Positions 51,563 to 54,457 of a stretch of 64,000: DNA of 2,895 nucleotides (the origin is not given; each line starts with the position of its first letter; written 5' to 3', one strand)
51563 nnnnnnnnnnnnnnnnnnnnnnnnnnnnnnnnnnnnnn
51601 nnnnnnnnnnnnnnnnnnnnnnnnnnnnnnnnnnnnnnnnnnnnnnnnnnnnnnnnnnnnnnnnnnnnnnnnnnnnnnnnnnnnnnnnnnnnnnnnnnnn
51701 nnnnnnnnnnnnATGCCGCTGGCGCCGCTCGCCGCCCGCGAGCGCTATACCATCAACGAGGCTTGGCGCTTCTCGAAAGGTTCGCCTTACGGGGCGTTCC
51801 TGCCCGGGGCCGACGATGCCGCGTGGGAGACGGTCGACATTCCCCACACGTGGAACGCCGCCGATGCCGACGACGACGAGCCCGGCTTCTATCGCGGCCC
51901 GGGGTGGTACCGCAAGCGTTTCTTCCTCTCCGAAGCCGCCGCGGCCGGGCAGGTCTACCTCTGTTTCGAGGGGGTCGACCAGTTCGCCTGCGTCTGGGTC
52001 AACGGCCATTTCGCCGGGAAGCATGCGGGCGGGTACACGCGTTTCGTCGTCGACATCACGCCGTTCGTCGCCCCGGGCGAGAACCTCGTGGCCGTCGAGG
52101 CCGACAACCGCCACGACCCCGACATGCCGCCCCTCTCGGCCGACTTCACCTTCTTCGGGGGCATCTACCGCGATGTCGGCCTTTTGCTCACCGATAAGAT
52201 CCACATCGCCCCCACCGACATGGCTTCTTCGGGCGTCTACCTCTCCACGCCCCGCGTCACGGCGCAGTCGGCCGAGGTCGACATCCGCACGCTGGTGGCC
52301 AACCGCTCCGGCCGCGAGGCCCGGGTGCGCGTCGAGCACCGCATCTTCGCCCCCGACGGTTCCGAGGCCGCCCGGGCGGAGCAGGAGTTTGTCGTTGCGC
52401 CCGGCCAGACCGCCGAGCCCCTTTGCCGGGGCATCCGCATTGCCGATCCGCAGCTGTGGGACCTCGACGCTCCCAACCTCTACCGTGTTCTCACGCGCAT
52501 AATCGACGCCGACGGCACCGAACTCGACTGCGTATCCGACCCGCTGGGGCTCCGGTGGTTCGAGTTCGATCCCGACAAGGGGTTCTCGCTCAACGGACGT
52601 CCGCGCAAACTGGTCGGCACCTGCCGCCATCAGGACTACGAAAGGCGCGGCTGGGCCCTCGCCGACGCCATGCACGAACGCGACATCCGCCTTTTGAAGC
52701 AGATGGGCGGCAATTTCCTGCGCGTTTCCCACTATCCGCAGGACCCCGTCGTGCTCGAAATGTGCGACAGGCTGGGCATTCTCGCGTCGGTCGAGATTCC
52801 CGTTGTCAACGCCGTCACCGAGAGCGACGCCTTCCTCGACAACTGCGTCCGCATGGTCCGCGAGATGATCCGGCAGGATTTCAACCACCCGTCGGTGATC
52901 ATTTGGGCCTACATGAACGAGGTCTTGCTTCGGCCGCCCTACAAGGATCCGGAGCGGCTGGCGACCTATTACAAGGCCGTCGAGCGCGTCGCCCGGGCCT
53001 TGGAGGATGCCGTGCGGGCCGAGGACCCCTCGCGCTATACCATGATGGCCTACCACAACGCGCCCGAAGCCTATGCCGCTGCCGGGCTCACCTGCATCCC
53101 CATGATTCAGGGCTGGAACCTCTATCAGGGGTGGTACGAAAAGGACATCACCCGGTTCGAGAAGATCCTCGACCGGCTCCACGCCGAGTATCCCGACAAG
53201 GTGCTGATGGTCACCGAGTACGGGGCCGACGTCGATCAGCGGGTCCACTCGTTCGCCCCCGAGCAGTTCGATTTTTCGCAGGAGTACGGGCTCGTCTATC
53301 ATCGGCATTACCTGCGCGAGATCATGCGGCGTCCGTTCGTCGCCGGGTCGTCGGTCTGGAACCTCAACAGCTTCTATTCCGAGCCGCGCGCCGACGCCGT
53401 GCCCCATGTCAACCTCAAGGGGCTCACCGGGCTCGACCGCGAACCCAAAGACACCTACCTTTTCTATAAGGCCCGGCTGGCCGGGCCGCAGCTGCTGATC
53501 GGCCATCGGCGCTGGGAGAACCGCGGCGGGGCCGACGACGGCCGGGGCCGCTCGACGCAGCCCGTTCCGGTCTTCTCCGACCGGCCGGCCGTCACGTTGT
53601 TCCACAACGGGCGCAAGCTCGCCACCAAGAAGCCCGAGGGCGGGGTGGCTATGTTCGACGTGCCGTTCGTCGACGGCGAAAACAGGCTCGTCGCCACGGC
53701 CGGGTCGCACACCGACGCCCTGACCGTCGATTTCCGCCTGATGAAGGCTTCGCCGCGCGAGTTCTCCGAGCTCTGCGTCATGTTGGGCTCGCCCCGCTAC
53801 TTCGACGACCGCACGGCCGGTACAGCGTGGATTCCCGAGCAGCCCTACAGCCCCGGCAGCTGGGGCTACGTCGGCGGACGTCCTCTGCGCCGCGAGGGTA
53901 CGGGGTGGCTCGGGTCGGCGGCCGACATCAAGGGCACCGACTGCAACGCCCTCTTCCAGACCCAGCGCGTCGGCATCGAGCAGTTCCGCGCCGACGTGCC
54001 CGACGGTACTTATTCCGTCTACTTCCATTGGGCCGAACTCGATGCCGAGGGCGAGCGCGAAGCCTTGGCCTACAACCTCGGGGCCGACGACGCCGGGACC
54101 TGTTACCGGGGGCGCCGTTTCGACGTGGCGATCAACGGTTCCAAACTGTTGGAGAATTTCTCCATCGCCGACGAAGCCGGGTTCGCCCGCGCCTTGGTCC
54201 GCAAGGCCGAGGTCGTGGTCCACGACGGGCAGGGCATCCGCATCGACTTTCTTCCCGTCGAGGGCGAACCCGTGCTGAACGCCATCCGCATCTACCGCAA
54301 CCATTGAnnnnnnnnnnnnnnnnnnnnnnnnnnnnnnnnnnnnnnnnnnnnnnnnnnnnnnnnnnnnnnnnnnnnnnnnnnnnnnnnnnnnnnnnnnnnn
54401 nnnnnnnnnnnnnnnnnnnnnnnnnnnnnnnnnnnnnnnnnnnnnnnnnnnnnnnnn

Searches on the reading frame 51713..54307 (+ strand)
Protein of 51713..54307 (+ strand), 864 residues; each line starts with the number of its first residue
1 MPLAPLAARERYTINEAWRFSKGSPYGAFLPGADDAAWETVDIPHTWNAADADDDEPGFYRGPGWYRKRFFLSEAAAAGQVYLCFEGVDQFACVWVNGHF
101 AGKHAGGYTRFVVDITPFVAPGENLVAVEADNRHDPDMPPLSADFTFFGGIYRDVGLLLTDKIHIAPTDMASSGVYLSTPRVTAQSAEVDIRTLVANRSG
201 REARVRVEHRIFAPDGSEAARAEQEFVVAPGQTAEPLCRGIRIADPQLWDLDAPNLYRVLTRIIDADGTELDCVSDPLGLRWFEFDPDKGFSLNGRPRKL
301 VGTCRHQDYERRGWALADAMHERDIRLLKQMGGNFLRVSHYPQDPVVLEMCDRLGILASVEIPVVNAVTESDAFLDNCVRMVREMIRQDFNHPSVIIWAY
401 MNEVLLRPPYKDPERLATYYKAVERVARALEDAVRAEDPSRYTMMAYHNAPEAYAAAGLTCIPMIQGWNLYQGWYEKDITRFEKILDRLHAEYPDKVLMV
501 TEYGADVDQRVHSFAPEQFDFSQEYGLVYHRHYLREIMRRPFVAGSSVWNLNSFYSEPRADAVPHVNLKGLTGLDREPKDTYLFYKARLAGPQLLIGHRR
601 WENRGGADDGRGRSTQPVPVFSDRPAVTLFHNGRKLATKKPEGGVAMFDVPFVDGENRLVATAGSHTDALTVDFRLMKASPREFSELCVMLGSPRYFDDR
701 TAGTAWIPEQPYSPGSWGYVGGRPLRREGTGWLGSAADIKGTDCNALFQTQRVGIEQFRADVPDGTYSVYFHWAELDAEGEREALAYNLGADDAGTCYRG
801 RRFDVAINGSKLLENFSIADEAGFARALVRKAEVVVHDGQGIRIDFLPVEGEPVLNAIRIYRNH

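Call 43: search_protein_families(library=pfam, proteins=[window:51713-54307:+], max_evalue=0.001)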
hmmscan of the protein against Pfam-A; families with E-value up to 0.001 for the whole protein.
window:51713-54307:+ (864 aa): 7 families
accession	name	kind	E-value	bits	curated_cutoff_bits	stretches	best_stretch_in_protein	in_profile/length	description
PF02836.23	Glyco_hydro_2_C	-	3e-30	105.8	21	1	288-589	5-297/302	Glycosyl hydrolases family 2, TIM barrel domain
PF02837.24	Glyco_hydro_2_N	-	4.1e-20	72.8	28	1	38-158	23-166/169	Glycosyl hydrolases family 2, sugar binding domain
PF00703.27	Glyco_hydro_2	-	6.2e-16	59.6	23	1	179-281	9-109/109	Glycosyl hydrolases family 2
PF11721.14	Malectin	-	1.5e-11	45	23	1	688-840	4-134/163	Malectin domain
PF22666.2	Glyco_hydro_2_N2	-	2.7e-10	41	27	1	65-132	51-119/167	Glycosyl hydrolase 2 galactose-binding domain-like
PF16355.11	DUF4982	-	4.5e-06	27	23.9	1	616-662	4-53/61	Domain of unknown function (DUF4982)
PF13364.12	BetaGal_ABD2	-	7.3e-06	27.1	23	1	38-132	7-108/112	Beta-galactosidase second all-beta domain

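Call 59: search_protein_families(library=ncbifam, proteins=[window:51713-54307:+])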
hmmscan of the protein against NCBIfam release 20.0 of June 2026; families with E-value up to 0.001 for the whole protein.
window:51713-54307:+ (864 aa): 12 families
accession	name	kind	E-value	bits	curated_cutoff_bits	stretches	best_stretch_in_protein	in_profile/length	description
NF050095.1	BetGlucuronLacZ4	equivalog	6.6e-131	437.6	950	1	7-669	12-660/666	beta-glucuronidase LacZ4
NF041462.1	GalA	equivalog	6.5e-91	305.6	900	1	24-662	32-640/763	beta-galactosidase GalA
NF041463.1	GalB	equivalog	3e-84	283.4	900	2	32-516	94-585/869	beta-galactosidase GalB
NF007538.0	PRK10150.1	equivalog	1.7e-53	181.9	544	1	8-589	9-595/607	beta-glucuronidase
NF049877.1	GlucurArabfur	equivalog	3.6e-52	177.3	1800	2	13-406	371-772/1400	beta-d-glucuronidase/beta-L-arabinofuranosidase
NF052611.1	beta_gal_Bga2A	equivalog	1e-48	166.1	999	1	62-403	113-457/1007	beta-galactosidase, LacZ type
NF007666.0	PRK10340.1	equivalog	8.9e-41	139.7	1284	1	64-403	111-449/1030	beta-galactosidase subunit alpha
NF007074.0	PRK09525.1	subfamily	9.4e-39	132.9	1221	1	64-403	122-462/1027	beta-galactosidase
NF049891.1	Bet1-4galacdseBT4156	equivalog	2.3e-35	121.7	1700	1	63-403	78-407/946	exo-beta-1,4-galactosidase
NF041100.1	betagal_LacZ_Ttogales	equivalog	3.8e-29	101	2000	1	60-403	106-442/1090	beta-galactosidase LacZ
NF049890.1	Bet1-4galacdseBT4151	equivalog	3.5e-18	64.9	1500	1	59-403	104-449/952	exo-beta-1,4-galactosidase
NF045579.1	rhamnoside_JR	domain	0.00019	21.6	50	1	40-132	18-110/123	glycosylhydrolase-like jelly roll fold domain-containing protein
